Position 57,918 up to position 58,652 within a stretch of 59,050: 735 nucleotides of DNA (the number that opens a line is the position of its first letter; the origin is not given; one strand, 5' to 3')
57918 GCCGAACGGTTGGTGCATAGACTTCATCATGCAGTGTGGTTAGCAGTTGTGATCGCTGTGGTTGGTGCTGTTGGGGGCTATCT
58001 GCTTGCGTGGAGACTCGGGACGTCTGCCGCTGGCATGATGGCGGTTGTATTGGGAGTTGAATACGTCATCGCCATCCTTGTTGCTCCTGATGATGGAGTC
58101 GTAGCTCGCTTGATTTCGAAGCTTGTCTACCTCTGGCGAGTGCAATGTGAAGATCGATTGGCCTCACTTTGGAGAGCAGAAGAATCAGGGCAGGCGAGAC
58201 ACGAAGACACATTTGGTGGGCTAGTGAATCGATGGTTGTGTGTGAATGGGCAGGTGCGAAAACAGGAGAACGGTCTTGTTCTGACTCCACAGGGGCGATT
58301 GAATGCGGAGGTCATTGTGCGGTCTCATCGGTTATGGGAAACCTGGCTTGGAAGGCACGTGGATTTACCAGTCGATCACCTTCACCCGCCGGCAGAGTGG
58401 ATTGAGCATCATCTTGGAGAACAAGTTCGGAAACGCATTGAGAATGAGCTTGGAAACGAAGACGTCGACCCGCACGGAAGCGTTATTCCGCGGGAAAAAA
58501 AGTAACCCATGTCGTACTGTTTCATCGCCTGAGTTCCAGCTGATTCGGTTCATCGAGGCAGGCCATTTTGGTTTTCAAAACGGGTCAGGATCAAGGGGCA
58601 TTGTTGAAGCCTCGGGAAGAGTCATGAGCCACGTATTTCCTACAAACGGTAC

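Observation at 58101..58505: Metal-ABC permease fused to a DtxR-like metal-sensor domain (YtgC-YtgR-like) in a non-chlamydial context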

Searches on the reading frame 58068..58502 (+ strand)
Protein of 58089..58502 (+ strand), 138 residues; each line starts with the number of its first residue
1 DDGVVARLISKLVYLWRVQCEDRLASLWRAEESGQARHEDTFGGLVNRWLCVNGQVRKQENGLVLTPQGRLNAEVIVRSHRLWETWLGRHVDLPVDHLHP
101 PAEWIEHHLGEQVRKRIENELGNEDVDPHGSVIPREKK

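Call 3: search_protein_families(library=pfam, proteins=[window:58101-58502:+], max_evalue=1)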
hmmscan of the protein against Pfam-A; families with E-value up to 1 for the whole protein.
window:58101-58502:+ (134 aa): 1 family
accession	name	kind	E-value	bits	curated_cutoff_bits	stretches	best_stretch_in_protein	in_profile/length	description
PF02742.21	Fe_dep_repr_C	-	1.6e-19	70.1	27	1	62-131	1-70/70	Iron dependent repressor, metal binding and dimerisation domain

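Call 4: search_protein_families(library=ncbifam, proteins=[window:58101-58502:+], max_evalue=1)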
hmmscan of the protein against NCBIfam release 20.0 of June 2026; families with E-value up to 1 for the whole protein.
window:58101-58502:+ (134 aa): 4 families
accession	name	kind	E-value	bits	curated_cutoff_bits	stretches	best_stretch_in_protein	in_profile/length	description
NF047407.1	TransRegMntRTherm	equivalog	1.3e-11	44.7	350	1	57-132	68-143/227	manganese-dependent transcriptional regulator MntR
NF053665.1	TransRegDtxRActin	equivalog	3.3e-09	36.5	290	1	55-131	58-134/233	iron-dependent transcriptional repressor DtxR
NF003025.0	PRK03902.1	equivalog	0.00073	19.6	138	1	57-115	58-115/142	transcriptional regulator MntR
NF008273.0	PRK11050.1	equivalog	0.0073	16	153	1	52-110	84-142/156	manganese-binding transcriptional regulator MntR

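Call 5: search_solved_structures(query=window:58101-58502:+, max_evalue=1, show_alignments=4)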
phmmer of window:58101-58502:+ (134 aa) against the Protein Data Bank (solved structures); distinct sequences matched with E-value up to 1: 36.
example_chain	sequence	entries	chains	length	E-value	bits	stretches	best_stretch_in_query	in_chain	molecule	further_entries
8pvt_A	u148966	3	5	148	1.2e-11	48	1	56-131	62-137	Iron dependent repressor, putative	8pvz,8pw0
5zr4_A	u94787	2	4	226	6.8e-11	45.6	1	12-130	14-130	Metal-dependent transcriptional regulator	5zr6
5cvi_A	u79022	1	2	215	4.2e-10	43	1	41-131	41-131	SloR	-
1b1b_A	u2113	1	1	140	9e-07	32.2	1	56-130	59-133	PROTEIN (IRON DEPENDENT REGULATOR)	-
2isy_A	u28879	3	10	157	1.2e-06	31.8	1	56-130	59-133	Iron-dependent repressor ideR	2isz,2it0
2qq9_A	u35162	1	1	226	2.2e-06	31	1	55-130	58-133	Diphtheria toxin repressor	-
1ddn_A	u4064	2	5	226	2.2e-06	31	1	55-130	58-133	DIPHTHERIA TOX REPRESSOR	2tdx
2qqb_A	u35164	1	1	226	2.2e-06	31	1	55-130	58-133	Diphtheria toxin repressor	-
2qqa_A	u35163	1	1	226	2.2e-06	31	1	55-130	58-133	Diphtheria toxin repressor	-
3hrs_A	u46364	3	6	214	2.4e-06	30.8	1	51-131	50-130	Metalloregulator ScaR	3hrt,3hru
1fx7_A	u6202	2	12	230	2.6e-06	30.7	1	56-130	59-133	IRON-DEPENDENT REPRESSOR IDER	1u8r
1g3s_A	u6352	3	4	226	4e-06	30.1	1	55-130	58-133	DIPHTHERIA TOXIN REPRESSOR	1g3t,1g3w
1c0w_A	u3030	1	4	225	1.2e-05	28.5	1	55-130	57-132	DIPHTHERIA TOXIN REPRESSOR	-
3glx_A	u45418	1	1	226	1.2e-05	28.5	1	55-130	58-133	Diphtheria toxin repressor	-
1bi0_A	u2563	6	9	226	1.2e-05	28.5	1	55-130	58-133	DIPHTHERIA TOXIN REPRESSOR | DIPHTHERIA TOX REPRESSOR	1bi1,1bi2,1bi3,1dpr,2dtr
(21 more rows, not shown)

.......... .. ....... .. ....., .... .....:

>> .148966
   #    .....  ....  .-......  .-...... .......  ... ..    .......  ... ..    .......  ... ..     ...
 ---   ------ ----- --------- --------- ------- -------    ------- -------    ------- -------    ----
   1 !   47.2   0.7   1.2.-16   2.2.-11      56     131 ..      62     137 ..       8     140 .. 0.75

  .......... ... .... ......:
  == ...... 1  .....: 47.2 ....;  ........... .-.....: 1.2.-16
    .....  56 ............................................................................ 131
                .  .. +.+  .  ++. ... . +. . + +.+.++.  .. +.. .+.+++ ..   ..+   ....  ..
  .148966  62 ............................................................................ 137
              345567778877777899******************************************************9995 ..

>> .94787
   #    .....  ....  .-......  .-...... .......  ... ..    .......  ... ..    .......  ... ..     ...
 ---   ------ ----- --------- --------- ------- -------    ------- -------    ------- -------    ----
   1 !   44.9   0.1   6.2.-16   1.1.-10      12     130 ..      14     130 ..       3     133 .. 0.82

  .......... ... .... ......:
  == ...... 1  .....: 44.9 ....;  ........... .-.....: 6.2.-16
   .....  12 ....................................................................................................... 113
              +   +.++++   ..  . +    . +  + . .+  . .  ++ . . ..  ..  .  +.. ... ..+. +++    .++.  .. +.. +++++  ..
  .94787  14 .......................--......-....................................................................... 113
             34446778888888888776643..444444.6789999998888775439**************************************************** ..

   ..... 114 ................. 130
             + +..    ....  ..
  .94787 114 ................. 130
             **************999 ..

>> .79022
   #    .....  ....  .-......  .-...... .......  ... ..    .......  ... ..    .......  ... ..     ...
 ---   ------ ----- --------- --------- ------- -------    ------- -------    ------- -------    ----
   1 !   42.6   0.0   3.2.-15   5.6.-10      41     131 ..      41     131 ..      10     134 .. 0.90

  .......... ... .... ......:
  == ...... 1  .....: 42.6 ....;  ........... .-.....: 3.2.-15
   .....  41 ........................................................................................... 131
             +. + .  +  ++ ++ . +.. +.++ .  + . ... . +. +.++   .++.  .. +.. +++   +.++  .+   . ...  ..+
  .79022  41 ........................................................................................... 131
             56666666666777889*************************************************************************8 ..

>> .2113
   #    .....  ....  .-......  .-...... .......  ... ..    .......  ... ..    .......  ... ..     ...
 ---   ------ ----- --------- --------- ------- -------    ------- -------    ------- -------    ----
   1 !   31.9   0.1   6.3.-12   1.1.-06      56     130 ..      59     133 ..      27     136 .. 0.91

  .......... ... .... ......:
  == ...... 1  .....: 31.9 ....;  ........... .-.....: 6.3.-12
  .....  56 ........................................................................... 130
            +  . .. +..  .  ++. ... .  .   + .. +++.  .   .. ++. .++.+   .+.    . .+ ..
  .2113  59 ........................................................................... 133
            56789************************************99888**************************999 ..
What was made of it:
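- On DtxR/MntR/TroR-family metalloregulator: PDB sequence hits (call 5).
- Tried and rejected: One phmmer alignment to 5zr4 spans tail residues 12-130 (call 5).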

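Call 17: find_related_loci(query=window:58089-58502:+, collection=genome_contigs, flank=6000)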
Query window:58089-58502:+ (138 aa) in genome_contigs; peptide patterns used: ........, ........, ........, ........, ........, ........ (x = any residue, [..] = any of these).
117 stretches matched a pattern; 75 encode a relative of the query (tblastn E <= 1e-3); 75 distinct loci.
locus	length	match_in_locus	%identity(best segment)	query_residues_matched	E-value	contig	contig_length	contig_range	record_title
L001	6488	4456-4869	95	1-138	2e-88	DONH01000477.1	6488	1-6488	MAG TPA_asm: Planctomycetaceae bacterium isolate UBA12365 contig_36195, whole genome shotgun sequence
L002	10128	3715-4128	95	1-138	4e-88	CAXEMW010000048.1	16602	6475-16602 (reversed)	MAG TPA_asm: uncultured Planctomycetaceae bacterium isolate ERR598963_binner13_Refined_53 genome assembly, contig: ERZ83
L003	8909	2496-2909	97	1-138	4e-89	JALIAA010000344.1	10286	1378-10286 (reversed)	MAG: Pirellulales bacterium isolate MAG-32 FT_SA74717_FT_98_length_10286_cov_15, whole genome shotgun sequence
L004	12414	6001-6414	90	1-138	4e-84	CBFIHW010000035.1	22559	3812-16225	MAG: uncultured Pirellulales bacterium isolate Co_bin_764_indper genome assembly, contig: Co_bin_764_indper_c35, whole g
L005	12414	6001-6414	92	1-138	2e-84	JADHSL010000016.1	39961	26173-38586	MAG: Pirellulales bacterium isolate BS30m-G48 BS307-30m-C624, whole genome shotgun sequence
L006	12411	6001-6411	86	1-137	9e-81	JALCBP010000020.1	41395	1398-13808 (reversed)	MAG: Pirellulales bacterium isolate H2_metabat_bins_sspec.tsv.001 NODE_38_length_41395_cov_32.348766, whole genome shotg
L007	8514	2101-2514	80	1-138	3e-76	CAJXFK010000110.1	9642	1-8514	MAG TPA_asm: uncultured Planctomycetaceae bacterium isolate ERR599052_bin.218_MetaBAT_v2.12.1_MAG genome assembly, conti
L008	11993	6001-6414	80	1-138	6e-76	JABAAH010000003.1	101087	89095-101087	MAG: Planctomycetota bacterium isolate bin121s NODE_3_length_101087_cov_9.020285, whole genome shotgun sequence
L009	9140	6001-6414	79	1-138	3e-75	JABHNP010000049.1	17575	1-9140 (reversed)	MAG: Planctomycetaceae bacterium isolate SI037S4_bin10 k141_2100120, whole genome shotgun sequence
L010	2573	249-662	80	1-138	1e-76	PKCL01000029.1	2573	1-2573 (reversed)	MAG: Planctomycetaceae bacterium isolate Plancto9 c_000000049134, whole genome shotgun sequence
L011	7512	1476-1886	60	2-138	3e-53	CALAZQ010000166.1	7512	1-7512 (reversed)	MAG TPA_asm: uncultured Planctomycetaceae bacterium isolate ERR1995205_bin.16_CONCOCT_v1.1_MAG genome assembly, contig:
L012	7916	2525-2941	59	2-138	3e-53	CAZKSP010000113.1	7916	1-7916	MAG TPA_asm: uncultured Chitinophagaceae bacterium isolate SRP134809_co1_531 genome assembly, contig: NODE_18433_length_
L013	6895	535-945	58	2-136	5e-51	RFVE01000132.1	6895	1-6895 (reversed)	MAG: Planctomycetia bacterium isolate WB5_5_029 contig_100_131, whole genome shotgun sequence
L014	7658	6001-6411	60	3-137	4e-50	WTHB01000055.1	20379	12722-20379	MAG: Planctomycetaceae bacterium isolate CO36405bin_5 NODE_650_length_20379_cov_13.641016, whole genome shotgun sequence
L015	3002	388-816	56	1-136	1e-47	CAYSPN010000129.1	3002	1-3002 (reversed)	MAG TPA_asm: uncultured Candidatus Kuenenia sp. isolate binchicken_co255_45 genome assembly, contig: k141_5243174, whole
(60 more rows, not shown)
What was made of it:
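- Checked: The nearest loci are Planctomycetaceae and Pirellulales MAGs at 90-97% identity (call 17).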

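Call 23: search_protein_representatives(protein=window:58089-58502:+)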
Query: 138 residues. Proteins with E-value up to 0.001 (for the whole library): 2466; up to 1e-10: 297; up to 1e-30: 2. The best 150 are listed.
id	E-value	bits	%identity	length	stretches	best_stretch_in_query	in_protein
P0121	7.0e-40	152.7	55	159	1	1-136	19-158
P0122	2.3e-37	144.5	56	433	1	1-136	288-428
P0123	5.7e-28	114.0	65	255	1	55-134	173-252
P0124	3.6e-26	108.2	63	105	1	58-136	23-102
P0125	6.0e-25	104.2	68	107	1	66-136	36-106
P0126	2.7e-23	98.8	46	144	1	16-136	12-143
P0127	1.6e-22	96.3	75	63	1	76-136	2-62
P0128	1.3e-21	93.3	48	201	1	3-135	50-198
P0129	5.1e-21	91.5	45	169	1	3-134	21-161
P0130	5.1e-21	91.5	51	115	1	50-134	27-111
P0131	6.4e-21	91.1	50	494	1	2-136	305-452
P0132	7.7e-21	90.9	43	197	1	3-135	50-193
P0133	1.2e-20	90.2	50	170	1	17-135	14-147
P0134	3.4e-20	88.8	46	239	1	3-135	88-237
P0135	4.8e-20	88.3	44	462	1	3-137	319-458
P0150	7.6e-18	81.2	43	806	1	7-135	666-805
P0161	8.5e-17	77.8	40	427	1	3-137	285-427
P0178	1.5e-15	73.7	36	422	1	3-136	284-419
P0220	5.3e-14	68.7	37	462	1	3-135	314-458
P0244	2.2e-13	66.7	42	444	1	57-136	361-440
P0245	2.2e-13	66.7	39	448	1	3-136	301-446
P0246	2.2e-13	66.7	43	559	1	41-135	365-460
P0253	3.5e-13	66.0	45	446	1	55-134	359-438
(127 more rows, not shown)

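Call 36: predict_structure(alignment_id=A2)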
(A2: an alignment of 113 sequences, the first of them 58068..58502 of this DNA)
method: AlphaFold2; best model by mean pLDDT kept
length: 145 residues; sequences in the alignment: 113
mean_pLDDT: 70.8   pTM: 0.61
mean pLDDT of the five models: 70.8, 68.0, 66.1, 62.6, 58.4
residues with pLDDT >= 90: 0; 70-90: 82; 50-70: 55; < 50: 8
segments of 3 or more residues with pLDDT < 50: 4-6
pLDDT, mean of each block of 10 residues (from residue 1): 52 75 80 83 60 85 80 86 78 70 55 57 69 68 60
secondary structure, 60 per line:
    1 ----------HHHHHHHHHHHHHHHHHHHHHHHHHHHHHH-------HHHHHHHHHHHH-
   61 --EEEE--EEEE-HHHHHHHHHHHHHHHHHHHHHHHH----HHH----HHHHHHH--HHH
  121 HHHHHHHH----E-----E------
elements in order: H11-40 H48-59 E63-66 E69-72 H74-97 H109-115 H118-128

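Call 40: fold_search(model_id=the predicted structure, library=pdb)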
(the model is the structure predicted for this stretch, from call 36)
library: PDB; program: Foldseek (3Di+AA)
matches with E <= 10: 545; with E <= 0.001: 67
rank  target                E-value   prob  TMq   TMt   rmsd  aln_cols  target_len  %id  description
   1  8pw0_A                7.0e-07  1.00  0.70  0.74   2.6       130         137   32  Manganese-dependent transcriptional repressor DR2539 complexed with manganese and bound to dr1709 promotor (released 2024-05-08)
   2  8pvz_B                7.4e-07  1.00  0.66  0.68   3.8       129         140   32  Manganese-dependent transcriptional repressor DR2539 complexed with cadmium (released 2024-05-08)
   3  8pvt_B                1.0e-06  1.00  0.66  0.69   3.9       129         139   32  Manganese-dependent transcriptional repressor DR2539 complexed with cadmium (SAD 7 keV) (released 2024-05-08)
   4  8pvt_A                1.2e-06  1.00  0.65  0.70   3.1       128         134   31  Manganese-dependent transcriptional repressor DR2539 complexed with cadmium (SAD 7 keV) (released 2024-05-08)
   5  2it0_A                1.7e-06  1.00  0.70  0.70   2.4       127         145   28  Crystal structure of a two-domain IdeR-DNA complex crystal form II (released 2007-02-13)
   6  2isy_A                2.0e-06  1.00  0.69  0.68   2.5       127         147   28  Crystal structure of the nickel-activated two-domain iron-dependent regulator (IdeR) (released 2007-02-13)
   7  8pvz_A                2.6e-06  1.00  0.64  0.68   3.3       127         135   34  Manganese-dependent transcriptional repressor DR2539 complexed with cadmium (released 2024-05-08)
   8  2qq9                  2.8e-06  1.00  0.71  0.50   2.4       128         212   24  Crystal Structure of DtxR(D6A C102D) Complexed with Nickel(II) (released 2007-10-30)
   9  5cvi_B                4.0e-06  1.00  0.70  0.49   2.3       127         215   25  Structure of the manganese regulator SloR (released 2015-08-12)
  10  1g3y                  6.7e-06  1.00  0.73  0.51   2.3       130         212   23  ARG80ALA DTXR (released 2001-10-25)
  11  3glx                  7.1e-06  1.00  0.67  0.48   2.7       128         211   24  Crystal Structure Analysis of the DtxR(E175K) complexed with Ni(II) (released 2009-06-09)
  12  1g3t_A                7.9e-06  1.00  0.73  0.51   2.6       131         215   24  CYS102SER DTXR (released 2001-10-25)
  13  1fx7_A                7.9e-06  1.00  0.70  0.46   2.4       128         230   27  CRYSTAL STRUCTURE OF THE IRON-DEPENDENT REGULATOR (IDER) FROM MYCOBACTERIUM TUBERCULOSIS (released 2001-03-07)
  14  2it0_C                8.4e-06  1.00  0.70  0.74   2.5       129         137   27  Crystal structure of a two-domain IdeR-DNA complex crystal form II (released 2007-02-13)
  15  7b24_A                8.4e-06  1.00  0.70  0.71   2.6       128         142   29  DtxR-like iron-dependent regulator IdeR (P39G variant) complexed with cobalt and its consensus DNA-binding sequence (released 2021-03-03)
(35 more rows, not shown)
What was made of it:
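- On DtxR/MntR/TroR-family metalloregulator: Foldseek TM of about 0.7 (call 40).
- Closest known: DtxR / IdeR / MntR / SloR / DR2539 metalloregulators. Same: Fold of domains 1 and 2 by Foldseek (TM 0.65-0.73, RMSD 2.3-3.9 A over about 128 columns, call 40).
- An alpha3-like helix and a wing are still predicted with pLDDT of about 80-85 and superpose on DtxR-family DNA-binding domains (calls 36, 40).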

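Call 41: list_cluster_members(proteins=[P0131, P0135, P0150, P0161, P0178, P0220, P0244, P0245, P0253, P0246])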
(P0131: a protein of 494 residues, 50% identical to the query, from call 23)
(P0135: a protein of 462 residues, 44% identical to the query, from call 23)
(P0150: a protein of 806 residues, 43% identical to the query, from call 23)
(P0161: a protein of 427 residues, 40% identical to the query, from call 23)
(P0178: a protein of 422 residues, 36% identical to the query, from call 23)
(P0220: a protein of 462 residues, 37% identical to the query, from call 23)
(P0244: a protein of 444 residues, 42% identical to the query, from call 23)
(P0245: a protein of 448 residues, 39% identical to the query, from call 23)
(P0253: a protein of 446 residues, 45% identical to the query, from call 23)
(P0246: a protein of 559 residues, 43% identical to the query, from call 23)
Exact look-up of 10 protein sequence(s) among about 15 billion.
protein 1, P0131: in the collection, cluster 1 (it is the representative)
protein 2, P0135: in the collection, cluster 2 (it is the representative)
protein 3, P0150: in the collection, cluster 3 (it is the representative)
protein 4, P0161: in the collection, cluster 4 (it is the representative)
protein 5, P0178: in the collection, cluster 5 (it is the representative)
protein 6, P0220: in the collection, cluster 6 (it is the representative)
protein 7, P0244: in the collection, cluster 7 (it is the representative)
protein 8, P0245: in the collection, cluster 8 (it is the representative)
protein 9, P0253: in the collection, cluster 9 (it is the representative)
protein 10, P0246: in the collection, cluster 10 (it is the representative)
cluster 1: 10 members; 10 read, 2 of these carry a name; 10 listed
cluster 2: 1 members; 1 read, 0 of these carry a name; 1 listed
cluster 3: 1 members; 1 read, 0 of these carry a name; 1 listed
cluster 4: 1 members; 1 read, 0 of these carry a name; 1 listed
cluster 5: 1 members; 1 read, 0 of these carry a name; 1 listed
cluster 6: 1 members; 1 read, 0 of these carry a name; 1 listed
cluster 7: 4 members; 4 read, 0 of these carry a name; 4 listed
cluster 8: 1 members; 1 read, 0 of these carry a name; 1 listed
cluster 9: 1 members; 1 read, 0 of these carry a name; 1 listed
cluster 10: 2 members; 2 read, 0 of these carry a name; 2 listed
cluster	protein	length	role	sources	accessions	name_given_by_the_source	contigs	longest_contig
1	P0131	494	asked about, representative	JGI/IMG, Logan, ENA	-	-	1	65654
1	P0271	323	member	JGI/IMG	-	Mn-dependent DtxR family transcriptional regulator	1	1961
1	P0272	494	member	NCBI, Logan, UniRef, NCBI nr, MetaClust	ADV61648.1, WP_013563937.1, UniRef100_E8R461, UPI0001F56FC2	ABC-3 protein [Isosphaera pallida ATCC 43644] | ABC-3 protein n=1 Tax=Isosphaera pallida (strain ATCC 43644 / DSM 9630 / IS1B) ... | metal ABC transporter permease [Isosphaera pallida]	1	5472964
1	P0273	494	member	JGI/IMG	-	-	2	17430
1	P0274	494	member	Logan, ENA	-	-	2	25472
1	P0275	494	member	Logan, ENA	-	-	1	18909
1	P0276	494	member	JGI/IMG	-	-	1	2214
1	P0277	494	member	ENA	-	-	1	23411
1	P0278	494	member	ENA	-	-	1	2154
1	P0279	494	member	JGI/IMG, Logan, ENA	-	-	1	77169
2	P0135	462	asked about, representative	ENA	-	-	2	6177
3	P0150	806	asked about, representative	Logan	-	-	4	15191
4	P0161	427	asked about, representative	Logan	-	-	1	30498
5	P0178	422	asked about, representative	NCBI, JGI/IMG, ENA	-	-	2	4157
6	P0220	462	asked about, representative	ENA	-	-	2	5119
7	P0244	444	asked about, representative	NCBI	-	-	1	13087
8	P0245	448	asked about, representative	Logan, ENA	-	-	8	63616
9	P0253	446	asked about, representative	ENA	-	-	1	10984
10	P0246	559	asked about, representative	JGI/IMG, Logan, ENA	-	-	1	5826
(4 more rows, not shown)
